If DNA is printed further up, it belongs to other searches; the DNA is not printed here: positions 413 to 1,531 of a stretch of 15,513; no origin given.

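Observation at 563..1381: Unrecognised 272-aa protein with a coiled-coil N-terminus, an H1-like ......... tail and two poly-A tracts at its 5' end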

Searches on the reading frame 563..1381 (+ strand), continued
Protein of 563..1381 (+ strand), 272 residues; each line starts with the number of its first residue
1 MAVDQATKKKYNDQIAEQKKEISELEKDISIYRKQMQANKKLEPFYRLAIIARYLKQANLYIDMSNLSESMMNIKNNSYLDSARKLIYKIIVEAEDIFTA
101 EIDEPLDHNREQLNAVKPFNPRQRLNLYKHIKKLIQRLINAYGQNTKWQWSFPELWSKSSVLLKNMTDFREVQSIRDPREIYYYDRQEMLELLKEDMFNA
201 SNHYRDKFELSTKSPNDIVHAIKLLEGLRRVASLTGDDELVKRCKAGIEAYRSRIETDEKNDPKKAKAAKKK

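Call 96: search_protein_families(library=pfam, proteins=[P0118, P0342, P0080, P0095], max_evalue=10)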
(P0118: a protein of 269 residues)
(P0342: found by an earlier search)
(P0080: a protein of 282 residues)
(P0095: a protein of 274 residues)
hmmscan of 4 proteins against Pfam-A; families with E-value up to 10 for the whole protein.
P0118 (269 aa): 5 families
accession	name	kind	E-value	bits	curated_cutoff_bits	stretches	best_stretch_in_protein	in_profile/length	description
PF07717.22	OB_NTP_bind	-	0.004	17.7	29.5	1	147-204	15-69/83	Oligonucleotide/oligosaccharide-binding (OB)-fold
PF18903.5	DUF5659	-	0.22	11.8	23.6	1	117-155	22-60/75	Domain of unknown function (DUF5659)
PF01896.25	DNA_primase_S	-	0.34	11.7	26.8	1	131-220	20-104/163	DNA primase small subunit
PF13174.12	TPR_6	-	0.65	11.2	26.3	0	78-102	4-27/33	Tetratricopeptide repeat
PF20669.3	Exo70_N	-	0.85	10.3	23.9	1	203-245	4-51/83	Exocyst complex component Exo70 N-terminal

P0342 (269 aa): 4 families
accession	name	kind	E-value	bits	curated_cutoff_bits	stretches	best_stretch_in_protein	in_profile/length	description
PF07717.22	OB_NTP_bind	-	0.0027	18.3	29.5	1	147-204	15-69/83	Oligonucleotide/oligosaccharide-binding (OB)-fold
PF18903.5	DUF5659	-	0.16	12.3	23.6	1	117-155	22-60/75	Domain of unknown function (DUF5659)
PF13174.12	TPR_6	-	0.42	11.8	26.3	0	78-102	4-27/33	Tetratricopeptide repeat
PF19556.4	PRTRC_E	-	7.7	6.7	26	1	201-261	108-169/175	PRTRC system protein E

P0080 (282 aa): 4 families
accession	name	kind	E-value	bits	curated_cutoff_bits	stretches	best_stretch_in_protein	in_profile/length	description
PF25515.1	Arm_PDR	-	0.064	13.8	27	1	85-133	67-110/145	Plastid division regulator ARM repeat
PF08641.17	Mis14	-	1.3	9.8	24.9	1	4-40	62-99/133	Kinetochore protein Mis14 like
PF02601.20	Exonuc_VII_L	-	1.4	8.8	35.9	1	11-129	158-276/315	Exonuclease VII, large subunit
PF14235.11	DUF4337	-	2.9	8.5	27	1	6-48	75-117/161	Domain of unknown function (DUF4337)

P0095 (274 aa): 4 families
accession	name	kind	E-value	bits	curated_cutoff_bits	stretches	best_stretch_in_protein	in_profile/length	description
PF20463.3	PDH_C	-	0.019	15.7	22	0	55-103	42-89/102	Prephenate dehydrogenase, dimerization domain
PF21051.3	ARMC9_LisH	-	0.099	13.3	27.3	1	192-203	4-15/32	ARMC9, LIS1 homology motif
PF11951.13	Fungal_trans_2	-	0.28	10.4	21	0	17-107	221-309/384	Fungal specific transcription factor domain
PF22872.1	DUF7018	-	0.76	10.4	27.8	1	40-100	47-107/116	Domain of unknown function (DUF7018)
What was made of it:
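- On Tetratricopeptide repeat (TPR) proteins: The best hit is TPR_6 at E 0.4-0.65 in two distant members (call 96).
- No TPR sequence signature (Pfam TPR_6 only at E about 0.5, call 96).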

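Call 97: find_encoding_contigs(protein=P0080, flank=5000, max_places=1)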
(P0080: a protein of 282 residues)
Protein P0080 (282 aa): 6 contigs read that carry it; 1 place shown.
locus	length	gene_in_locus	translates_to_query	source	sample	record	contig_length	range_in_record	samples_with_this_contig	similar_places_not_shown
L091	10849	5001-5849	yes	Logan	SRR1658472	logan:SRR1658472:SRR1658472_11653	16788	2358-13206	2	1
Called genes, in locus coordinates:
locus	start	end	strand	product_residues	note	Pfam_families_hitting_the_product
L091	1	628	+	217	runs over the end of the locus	-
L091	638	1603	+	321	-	PF00005:ABC_tran, PF13304:AAA_21 (weak), PF08352:oligo_HPY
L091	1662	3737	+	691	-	PF13424:TPR_12 (weak), PF00515:TPR_1 (weak), PF13432:TPR_16 (weak), PF12895:ANAPC3 (weak), PF13414:TPR_11 (weak), PF13432:TPR_16 (weak), PF00515:TPR_1, PF13414:TPR_11, +17 more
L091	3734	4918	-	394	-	PF00512:HisKA, PF02518:HATPase_c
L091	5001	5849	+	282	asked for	-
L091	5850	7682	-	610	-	PF00015:MCPsignal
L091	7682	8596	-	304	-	-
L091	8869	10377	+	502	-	PF22694:CtpB_N-like, PF00595:PDZ, PF13180:PDZ_2, PF17820:PDZ_6, PF03572:Peptidase_S41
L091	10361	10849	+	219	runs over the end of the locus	PF01791:DeoC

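Call 98: find_encoding_contigs(protein=P0086, flank=5000, max_places=1)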
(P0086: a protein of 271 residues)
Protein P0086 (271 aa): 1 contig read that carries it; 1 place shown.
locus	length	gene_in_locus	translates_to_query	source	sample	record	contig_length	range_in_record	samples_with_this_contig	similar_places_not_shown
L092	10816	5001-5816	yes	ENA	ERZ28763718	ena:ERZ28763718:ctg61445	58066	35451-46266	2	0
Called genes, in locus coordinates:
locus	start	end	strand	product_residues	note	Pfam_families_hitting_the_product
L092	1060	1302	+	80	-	-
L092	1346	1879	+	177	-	-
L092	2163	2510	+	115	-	-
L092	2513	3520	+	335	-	PF25390:WD40_RLD, PF00415:RCC1, PF13540:RCC1_2 (weak), PF00415:RCC1, PF13540:RCC1_2 (weak), PF00415:RCC1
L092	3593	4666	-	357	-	PF12895:ANAPC3 (faint), PF07719:TPR_2 (faint), PF13181:TPR_8 (faint), PF13414:TPR_11 (faint), PF00515:TPR_1 (faint), PF13431:TPR_17 (faint)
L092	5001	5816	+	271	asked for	-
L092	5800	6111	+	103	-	PF00085:Thioredoxin, PF14595:Thioredoxin_9 (weak), PF13098:Thioredoxin_2, PF13905:Thioredoxin_8 (faint)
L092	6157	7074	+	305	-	PF00535:Glycos_transf_2, PF10111:Glyco_tranf_2_2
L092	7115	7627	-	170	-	-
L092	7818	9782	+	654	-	PF20250:FapA_N, PF03961:FapA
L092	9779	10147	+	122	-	-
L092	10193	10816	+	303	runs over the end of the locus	PF02729:OTCace_N, PF00185:OTCace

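Call 99: find_encoding_contigs(protein=P0070, flank=5000, max_places=1)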
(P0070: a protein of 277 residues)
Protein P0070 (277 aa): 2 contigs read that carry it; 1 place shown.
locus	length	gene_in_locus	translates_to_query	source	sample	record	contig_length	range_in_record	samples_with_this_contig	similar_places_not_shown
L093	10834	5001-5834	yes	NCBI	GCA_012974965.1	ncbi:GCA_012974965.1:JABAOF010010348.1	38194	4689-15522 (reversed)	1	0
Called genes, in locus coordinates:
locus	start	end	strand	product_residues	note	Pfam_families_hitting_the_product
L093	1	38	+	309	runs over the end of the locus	PF24894:Hexapep_GlmU, PF25084:LbH_EIF2B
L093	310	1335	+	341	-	PF01041:DegT_DnrJ_EryC1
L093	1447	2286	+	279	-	PF01513:NAD_kinase, PF20143:NAD_kinase_C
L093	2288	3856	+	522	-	-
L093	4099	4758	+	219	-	-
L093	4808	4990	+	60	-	-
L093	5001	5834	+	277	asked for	-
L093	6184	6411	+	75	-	PF12728:HTH_17, PF13411:MerR_1 (weak), PF00376:MerR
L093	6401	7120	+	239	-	PF13432:TPR_16 (faint), PF07719:TPR_2 (faint), PF13181:TPR_8 (faint), PF13431:TPR_17 (faint), PF14559:TPR_19 (faint), PF21033:RMD1-3 (faint), PF13414:TPR_11 (faint)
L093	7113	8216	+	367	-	PF02481:DNA_processg_A, PF18306:LDcluster4, PF17782:WHD_DprA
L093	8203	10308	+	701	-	PF01751:Toprim, PF01131:Topoisom_bac, PF01396:Zn_ribbon_Top1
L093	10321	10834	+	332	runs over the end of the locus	-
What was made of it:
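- L093 shows a similar degT-nadK context (call 99).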

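Call 100: find_encoding_contigs(protein=P0095, flank=5000, max_places=1)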
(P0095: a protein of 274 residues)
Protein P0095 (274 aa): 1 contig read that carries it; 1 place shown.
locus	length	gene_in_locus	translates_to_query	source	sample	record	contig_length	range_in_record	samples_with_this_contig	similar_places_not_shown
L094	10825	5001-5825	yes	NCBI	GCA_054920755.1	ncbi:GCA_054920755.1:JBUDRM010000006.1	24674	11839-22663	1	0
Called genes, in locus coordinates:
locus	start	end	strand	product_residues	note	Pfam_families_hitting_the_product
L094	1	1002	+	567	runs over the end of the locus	PF01266:DAO (faint), PF21162:ETFQO_UQ-bd, PF05187:Fer4_ETF_QO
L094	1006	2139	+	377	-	-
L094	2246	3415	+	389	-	-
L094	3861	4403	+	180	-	PF01209:Ubie_methyltran, PF01728:FtsJ (weak), PF05175:MTS (weak), PF13847:Methyltransf_31, PF08241:Methyltransf_11, PF08242:Methyltransf_12 (weak), PF13649:Methyltransf_25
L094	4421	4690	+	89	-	PF02416:TatA_B_E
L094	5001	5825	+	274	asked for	-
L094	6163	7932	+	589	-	PF01966:HD, PF13487:HD_5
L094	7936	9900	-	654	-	PF04551:GcpE, PF26540:GcpE_C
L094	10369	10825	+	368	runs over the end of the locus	-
